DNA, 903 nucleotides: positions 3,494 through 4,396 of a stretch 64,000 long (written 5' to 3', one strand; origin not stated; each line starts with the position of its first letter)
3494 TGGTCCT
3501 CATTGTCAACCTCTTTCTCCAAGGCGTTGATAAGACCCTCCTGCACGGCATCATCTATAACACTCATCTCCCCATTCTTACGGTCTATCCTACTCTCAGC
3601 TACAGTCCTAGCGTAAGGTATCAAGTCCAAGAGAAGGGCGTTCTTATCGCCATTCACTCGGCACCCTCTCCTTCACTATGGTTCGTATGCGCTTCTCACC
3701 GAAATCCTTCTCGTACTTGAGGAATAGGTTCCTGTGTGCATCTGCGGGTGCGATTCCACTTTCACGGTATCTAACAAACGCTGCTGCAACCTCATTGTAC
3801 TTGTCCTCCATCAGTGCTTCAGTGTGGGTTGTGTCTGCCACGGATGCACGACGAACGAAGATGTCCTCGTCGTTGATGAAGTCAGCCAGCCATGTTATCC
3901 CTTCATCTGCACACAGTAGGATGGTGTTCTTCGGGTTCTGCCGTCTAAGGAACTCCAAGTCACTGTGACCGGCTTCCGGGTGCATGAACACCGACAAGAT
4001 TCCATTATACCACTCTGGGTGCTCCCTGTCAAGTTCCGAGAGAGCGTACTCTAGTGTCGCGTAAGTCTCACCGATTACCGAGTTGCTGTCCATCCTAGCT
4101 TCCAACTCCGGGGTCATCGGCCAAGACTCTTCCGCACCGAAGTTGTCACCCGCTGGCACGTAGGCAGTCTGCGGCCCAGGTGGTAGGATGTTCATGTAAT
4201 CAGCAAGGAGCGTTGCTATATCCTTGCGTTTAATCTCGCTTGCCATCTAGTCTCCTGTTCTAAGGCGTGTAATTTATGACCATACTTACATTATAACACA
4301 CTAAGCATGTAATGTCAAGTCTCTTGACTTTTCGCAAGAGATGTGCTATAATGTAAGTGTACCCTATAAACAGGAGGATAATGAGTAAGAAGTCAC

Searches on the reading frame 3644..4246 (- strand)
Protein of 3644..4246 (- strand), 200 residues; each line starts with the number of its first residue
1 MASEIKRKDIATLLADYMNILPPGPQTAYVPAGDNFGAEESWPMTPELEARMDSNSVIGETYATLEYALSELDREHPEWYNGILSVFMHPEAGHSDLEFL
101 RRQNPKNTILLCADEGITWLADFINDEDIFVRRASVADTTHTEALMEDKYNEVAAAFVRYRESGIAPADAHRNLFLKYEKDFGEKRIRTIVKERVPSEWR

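Call 11: search_protein_families(library=pfam, proteins=[window:3644-4246:-], max_evalue=0.001)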
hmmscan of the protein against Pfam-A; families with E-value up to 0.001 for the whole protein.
window:3644-4246:- (200 aa): 0 families

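Call 23: find_homologous_proteins(query=window:3644-4246:-)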
Query window:3644-4246:- (200 aa): 11 proteins with E <= 0.001 among 197 candidates.
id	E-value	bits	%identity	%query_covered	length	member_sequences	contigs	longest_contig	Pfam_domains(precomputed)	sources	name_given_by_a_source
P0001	2.7e-131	453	100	100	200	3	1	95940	-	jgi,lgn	-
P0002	2.6e-114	398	86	100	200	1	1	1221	-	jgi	jgi:hypothetical protein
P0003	3.0e-112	391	84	100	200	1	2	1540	-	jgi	jgi:hypothetical protein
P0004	1.6e-108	379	82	100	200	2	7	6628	-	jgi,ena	jgi:hypothetical protein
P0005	7.5e-85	301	69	98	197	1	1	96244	-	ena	-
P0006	9.1e-83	295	70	98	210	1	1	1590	-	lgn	-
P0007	8.5e-79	282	66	97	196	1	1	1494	-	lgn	-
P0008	3.5e-45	172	43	99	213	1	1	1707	-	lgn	-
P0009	2.8e-44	169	43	99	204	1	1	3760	-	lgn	-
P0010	3.8e-40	156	45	93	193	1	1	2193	-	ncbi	-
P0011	1.8e-38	150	41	95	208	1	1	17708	-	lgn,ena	-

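Call 25: find_encoding_contigs(protein=P0005, flank=10000, max_places=4)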
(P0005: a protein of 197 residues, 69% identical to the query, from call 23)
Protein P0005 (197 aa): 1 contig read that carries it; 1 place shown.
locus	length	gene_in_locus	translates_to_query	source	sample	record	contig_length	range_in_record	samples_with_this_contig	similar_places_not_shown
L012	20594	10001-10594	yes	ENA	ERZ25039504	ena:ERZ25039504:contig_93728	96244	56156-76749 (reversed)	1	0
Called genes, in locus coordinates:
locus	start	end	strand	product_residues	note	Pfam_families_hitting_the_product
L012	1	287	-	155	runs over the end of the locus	-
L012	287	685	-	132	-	-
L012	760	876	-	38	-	-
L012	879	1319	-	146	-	-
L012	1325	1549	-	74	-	-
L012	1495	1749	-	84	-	-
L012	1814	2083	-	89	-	-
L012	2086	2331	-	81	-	-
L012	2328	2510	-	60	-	-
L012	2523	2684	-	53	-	-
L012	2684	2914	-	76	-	-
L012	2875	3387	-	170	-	PF01844:HNH (weak), PF14279:HNH_5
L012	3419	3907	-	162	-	-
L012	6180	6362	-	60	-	-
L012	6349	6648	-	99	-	-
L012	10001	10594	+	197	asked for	-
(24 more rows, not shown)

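Call 26: find_encoding_contigs(protein=P0004, flank=10000, max_places=8)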
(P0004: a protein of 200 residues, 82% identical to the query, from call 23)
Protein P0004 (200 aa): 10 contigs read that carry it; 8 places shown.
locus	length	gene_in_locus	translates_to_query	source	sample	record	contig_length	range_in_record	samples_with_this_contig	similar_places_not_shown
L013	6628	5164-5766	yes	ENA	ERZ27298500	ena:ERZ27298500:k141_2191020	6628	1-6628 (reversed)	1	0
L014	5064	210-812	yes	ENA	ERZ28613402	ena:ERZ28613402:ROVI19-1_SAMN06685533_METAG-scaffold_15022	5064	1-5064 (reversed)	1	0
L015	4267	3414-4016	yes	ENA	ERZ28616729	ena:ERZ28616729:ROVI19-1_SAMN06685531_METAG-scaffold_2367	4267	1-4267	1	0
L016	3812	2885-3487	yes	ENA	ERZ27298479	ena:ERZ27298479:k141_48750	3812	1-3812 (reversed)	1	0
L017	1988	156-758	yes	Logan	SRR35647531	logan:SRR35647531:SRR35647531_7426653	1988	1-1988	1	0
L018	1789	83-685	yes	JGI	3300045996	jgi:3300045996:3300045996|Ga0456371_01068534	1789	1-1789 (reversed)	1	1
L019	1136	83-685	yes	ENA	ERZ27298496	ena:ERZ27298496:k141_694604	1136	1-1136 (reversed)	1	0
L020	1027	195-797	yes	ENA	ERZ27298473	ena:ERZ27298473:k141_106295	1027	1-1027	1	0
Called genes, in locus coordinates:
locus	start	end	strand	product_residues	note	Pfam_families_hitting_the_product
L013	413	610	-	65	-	-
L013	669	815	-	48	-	-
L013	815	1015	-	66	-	-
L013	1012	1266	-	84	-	-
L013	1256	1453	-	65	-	-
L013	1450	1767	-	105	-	-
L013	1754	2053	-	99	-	-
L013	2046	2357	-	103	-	-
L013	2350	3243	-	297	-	-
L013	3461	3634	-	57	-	-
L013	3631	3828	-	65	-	-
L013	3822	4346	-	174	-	-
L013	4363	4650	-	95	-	-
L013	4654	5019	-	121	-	-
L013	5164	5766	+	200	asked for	-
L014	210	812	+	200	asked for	-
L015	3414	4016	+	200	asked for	-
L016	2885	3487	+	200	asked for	-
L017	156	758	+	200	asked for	-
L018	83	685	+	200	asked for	-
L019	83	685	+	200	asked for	-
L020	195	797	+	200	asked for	-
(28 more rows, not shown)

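Call 27: find_encoding_contigs(protein=P0011, flank=10000, max_places=4)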
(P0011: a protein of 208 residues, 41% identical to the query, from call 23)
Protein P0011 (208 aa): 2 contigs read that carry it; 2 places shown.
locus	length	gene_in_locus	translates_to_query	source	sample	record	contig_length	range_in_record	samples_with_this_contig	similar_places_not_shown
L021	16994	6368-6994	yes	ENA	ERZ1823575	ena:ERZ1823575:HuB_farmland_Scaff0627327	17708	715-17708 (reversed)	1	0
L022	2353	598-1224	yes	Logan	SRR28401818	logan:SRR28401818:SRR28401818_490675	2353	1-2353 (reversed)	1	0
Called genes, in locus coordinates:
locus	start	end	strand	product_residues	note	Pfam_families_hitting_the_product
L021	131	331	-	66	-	-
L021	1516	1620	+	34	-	-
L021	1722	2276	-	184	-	-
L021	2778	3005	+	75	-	-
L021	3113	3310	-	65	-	-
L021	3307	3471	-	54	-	-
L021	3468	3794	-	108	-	-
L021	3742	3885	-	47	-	-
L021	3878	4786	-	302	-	-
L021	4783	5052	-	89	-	-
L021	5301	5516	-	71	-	-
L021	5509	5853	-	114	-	-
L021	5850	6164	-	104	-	-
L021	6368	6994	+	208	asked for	-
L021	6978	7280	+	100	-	-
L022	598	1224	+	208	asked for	-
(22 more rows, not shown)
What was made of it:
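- The RNA is conserved in length (221-240 nt) and position across phages whose flanking protein has diverged to 41% identity (calls 23, 27).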

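Call 42: find_encoding_contigs(protein=P0009, flank=10000)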
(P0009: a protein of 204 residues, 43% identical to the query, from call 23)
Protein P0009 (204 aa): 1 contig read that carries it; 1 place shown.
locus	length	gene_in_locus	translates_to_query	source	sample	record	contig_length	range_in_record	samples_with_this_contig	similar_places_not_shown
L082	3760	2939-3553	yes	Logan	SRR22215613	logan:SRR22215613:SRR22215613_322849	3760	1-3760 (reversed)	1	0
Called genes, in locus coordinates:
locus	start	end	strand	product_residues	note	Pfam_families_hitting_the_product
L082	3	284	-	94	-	?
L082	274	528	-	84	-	-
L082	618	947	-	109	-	-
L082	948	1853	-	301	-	-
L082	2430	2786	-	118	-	-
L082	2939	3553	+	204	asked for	-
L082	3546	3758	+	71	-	?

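Call 55: search_dna_similar(query=window:3644-4246:-, collection=phages, mode=protein, max_evalue=0.001, max_rows=15)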
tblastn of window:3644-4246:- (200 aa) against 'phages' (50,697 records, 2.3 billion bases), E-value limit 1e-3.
No match.

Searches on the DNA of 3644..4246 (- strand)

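Call 28: search_rna_families(sources=[L012, L013, L014, L017, L018, L021, L022], threshold=evalue, max_evalue=0.01)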
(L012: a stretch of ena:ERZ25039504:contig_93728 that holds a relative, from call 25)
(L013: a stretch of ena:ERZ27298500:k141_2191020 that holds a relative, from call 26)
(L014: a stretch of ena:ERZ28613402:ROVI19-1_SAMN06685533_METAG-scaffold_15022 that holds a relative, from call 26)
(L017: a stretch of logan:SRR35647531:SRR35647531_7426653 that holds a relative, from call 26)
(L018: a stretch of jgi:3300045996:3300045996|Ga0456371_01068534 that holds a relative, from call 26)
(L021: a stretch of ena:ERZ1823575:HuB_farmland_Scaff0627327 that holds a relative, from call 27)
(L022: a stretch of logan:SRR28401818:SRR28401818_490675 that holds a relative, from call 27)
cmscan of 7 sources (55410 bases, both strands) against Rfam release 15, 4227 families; matches with E-value up to 0.01: 65.
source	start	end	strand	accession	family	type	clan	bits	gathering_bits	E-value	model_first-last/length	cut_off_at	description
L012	13606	13678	+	RF00005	tRNA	Gene; tRNA;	CL00001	68.4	29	7.6e-13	1-71/71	no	tRNA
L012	16353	16424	+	RF00005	tRNA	Gene; tRNA;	CL00001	66.9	29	1.9e-12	1-71/71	no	tRNA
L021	9430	9501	+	RF00005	tRNA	Gene; tRNA;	CL00001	66.1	29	3.2e-12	1-71/71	no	tRNA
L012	15460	15535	+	RF00005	tRNA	Gene; tRNA;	CL00001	65.9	29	3.7e-12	1-71/71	no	tRNA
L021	12314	12385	+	RF00005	tRNA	Gene; tRNA;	CL00001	65.5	29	4.8e-12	1-71/71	no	tRNA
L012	13408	13479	+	RF00005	tRNA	Gene; tRNA;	CL00001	64.8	29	7.4e-12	1-71/71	no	tRNA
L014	2963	3034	+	RF00005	tRNA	Gene; tRNA;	CL00001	64.8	29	7.4e-12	1-71/71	no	tRNA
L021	9760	9834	+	RF00005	tRNA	Gene; tRNA;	CL00001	64.7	29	7.7e-12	1-71/71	no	tRNA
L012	12016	12088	+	RF00005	tRNA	Gene; tRNA;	CL00001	64.3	29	9.7e-12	1-71/71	no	tRNA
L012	16271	16345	+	RF00005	tRNA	Gene; tRNA;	CL00001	63.1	29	2.1e-11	1-71/71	no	tRNA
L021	16165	16238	+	RF00005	tRNA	Gene; tRNA;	CL00001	63.1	29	2.2e-11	1-71/71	no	tRNA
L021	9042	9113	+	RF00005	tRNA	Gene; tRNA;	CL00001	62.9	29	2.5e-11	1-71/71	no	tRNA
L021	9507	9579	+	RF00005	tRNA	Gene; tRNA;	CL00001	62.6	29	3e-11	1-71/71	no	tRNA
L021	15461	15532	+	RF00005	tRNA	Gene; tRNA;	CL00001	61.3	29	6.6e-11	1-71/71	no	tRNA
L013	6446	6517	+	RF00005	tRNA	Gene; tRNA;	CL00001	61.2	29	7.1e-11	1-71/71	no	tRNA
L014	1493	1564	+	RF00005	tRNA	Gene; tRNA;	CL00001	61.2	29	7.1e-11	1-71/71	no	tRNA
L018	1362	1433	+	RF00005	tRNA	Gene; tRNA;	CL00001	61.2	29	7.1e-11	1-71/71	no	tRNA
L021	8903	8974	+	RF00005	tRNA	Gene; tRNA;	CL00001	60.8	29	9.2e-11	1-71/71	no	tRNA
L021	14211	14283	+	RF00005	tRNA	Gene; tRNA;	CL00001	59.3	29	2.4e-10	1-71/71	no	tRNA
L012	18952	19023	+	RF00005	tRNA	Gene; tRNA;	CL00001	58.7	29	3.4e-10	1-71/71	no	tRNA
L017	1435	1506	+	RF00005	tRNA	Gene; tRNA;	CL00001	58.2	29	4.7e-10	1-71/71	no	tRNA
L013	6168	6239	+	RF00005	tRNA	Gene; tRNA;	CL00001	58.1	29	5.1e-10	1-71/71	no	tRNA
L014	1214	1285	+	RF00005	tRNA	Gene; tRNA;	CL00001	58.1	29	5.1e-10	1-71/71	no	tRNA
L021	8823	8895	+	RF00005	tRNA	Gene; tRNA;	CL00001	58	29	5.6e-10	1-71/71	no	tRNA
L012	11582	11653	+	RF00005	tRNA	Gene; tRNA;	CL00001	57.8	29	6.3e-10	1-71/71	no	tRNA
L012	16817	16901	+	RF00005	tRNA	Gene; tRNA;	CL00001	57.6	29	6.8e-10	1-71/71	no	tRNA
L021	12174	12246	+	RF00005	tRNA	Gene; tRNA;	CL00001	57.4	29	7.7e-10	1-71/71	no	tRNA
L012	11428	11498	+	RF00005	tRNA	Gene; tRNA;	CL00001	57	29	1e-09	1-71/71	no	tRNA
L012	18480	18550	+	RF00005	tRNA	Gene; tRNA;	CL00001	57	29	1.1e-09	1-71/71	no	tRNA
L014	2434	2504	+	RF00005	tRNA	Gene; tRNA;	CL00001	57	29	1e-09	1-71/71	no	tRNA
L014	2255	2336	+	RF00005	tRNA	Gene; tRNA;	CL00001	57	29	1e-09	1-71/71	no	tRNA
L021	12056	12131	+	RF00005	tRNA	Gene; tRNA;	CL00001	56.5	29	1.4e-09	1-71/71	no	tRNA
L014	4787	4857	+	RF00005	tRNA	Gene; tRNA;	CL00001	56.4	29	1.5e-09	1-71/71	no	tRNA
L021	13309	13390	+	RF00005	tRNA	Gene; tRNA;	CL00001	56.4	29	1.5e-09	1-71/71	no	tRNA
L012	15350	15421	+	RF00005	tRNA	Gene; tRNA;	CL00001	56.3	29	1.6e-09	1-71/71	no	tRNA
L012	11661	11901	+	RF00023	tmRNA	Gene;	CL00001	56.1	47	2.2e-19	1-374/374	no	transfer-messenger RNA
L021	12644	12716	+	RF00005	tRNA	Gene; tRNA;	CL00001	55.8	29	2.2e-09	1-71/71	no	tRNA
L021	7539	7613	+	RF00005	tRNA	Gene; tRNA;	CL00001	55.5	29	2.6e-09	1-71/71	no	tRNA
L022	1769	1843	+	RF00005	tRNA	Gene; tRNA;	CL00001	55.5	29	2.6e-09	1-71/71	no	tRNA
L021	14777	14850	+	RF00005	tRNA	Gene; tRNA;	CL00001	55.3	29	2.9e-09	1-71/71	no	tRNA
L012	12875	12945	+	RF00005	tRNA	Gene; tRNA;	CL00001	55.2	29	3.2e-09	1-71/71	no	tRNA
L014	1988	2059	+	RF00005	tRNA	Gene; tRNA;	CL00001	55.2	29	3.3e-09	1-71/71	no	tRNA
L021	7798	7869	+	RF00005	tRNA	Gene; tRNA;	CL00001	54.9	29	3.9e-09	1-71/71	no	tRNA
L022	2028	2099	+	RF00005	tRNA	Gene; tRNA;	CL00001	54.9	29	3.9e-09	1-71/71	no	tRNA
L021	15169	15242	+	RF00005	tRNA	Gene; tRNA;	CL00001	54.6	29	4.6e-09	1-71/71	no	tRNA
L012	18835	18906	+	RF00005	tRNA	Gene; tRNA;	CL00001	52.5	29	1.8e-08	1-71/71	no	tRNA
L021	11574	11645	+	RF00005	tRNA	Gene; tRNA;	CL00001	52.1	29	2.2e-08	1-71/71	no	tRNA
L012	12420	12502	+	RF00005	tRNA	Gene; tRNA;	CL00001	51.8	29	2.8e-08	1-71/71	no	tRNA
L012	15556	15627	+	RF00005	tRNA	Gene; tRNA;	CL00001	51.7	29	3e-08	1-71/71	no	tRNA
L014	1667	1909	+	RF00023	tmRNA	Gene;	CL00001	51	47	3.2e-17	1-374/374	no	transfer-messenger RNA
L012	18649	18721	+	RF00005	tRNA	Gene; tRNA;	CL00001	50.7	29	5.4e-08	1-71/71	no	tRNA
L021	7873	8130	+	RF01745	manA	Cis-reg;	-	49.9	55.2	7.5e-10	1-192/192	no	manA RNA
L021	15272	15344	+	RF00005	tRNA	Gene; tRNA;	CL00001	49.5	29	1.2e-07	1-71/71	no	tRNA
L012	11905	11978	+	RF00005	tRNA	Gene; tRNA;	CL00001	48.5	29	2.3e-07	1-71/71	no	tRNA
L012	18016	18100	+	RF00005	tRNA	Gene; tRNA;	CL00001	48.2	29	2.7e-07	1-71/71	no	tRNA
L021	13534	13615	+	RF00005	tRNA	Gene; tRNA;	CL00001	48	29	3.1e-07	1-71/71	no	tRNA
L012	17855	17938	+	RF00005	tRNA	Gene; tRNA;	CL00001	46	29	1.1e-06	1-71/71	no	tRNA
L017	1512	1750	+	RF01745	manA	Cis-reg;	-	45.7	55.2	1.4e-08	1-192/192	no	manA RNA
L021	13455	13526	+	RF00005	tRNA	Gene; tRNA;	CL00001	45.3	29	1.6e-06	1-71/71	no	tRNA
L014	1914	1984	+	RF00005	tRNA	Gene; tRNA;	CL00001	44.1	29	3.6e-06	1-71/71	no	tRNA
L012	17725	17808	+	RF00005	tRNA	Gene; tRNA;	CL00001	43.9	29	4.1e-06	1-71/71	no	tRNA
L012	15460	15536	-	RF04354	Plastid-ycf2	Cis-reg;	-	42.2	65.7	1.5e-05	1-75/75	no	Plastid-ycf2 5UTR RNA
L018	1437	1682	+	RF01745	manA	Cis-reg;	-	39.3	55.2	1.1e-06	1-192/192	no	manA RNA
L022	2103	2353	+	RF01745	manA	Cis-reg;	-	37.6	55.2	3.3e-06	1-185/192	3'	manA RNA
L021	13169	13252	+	RF01852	tRNA-Sec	Gene; tRNA;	CL00001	37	47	0.00088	1-91/91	no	Selenocysteine transfer RNA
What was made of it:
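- On tmRNA (one-piece SsrA, RF00023): L021 was not detected at E <= 0.01 (call 28).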
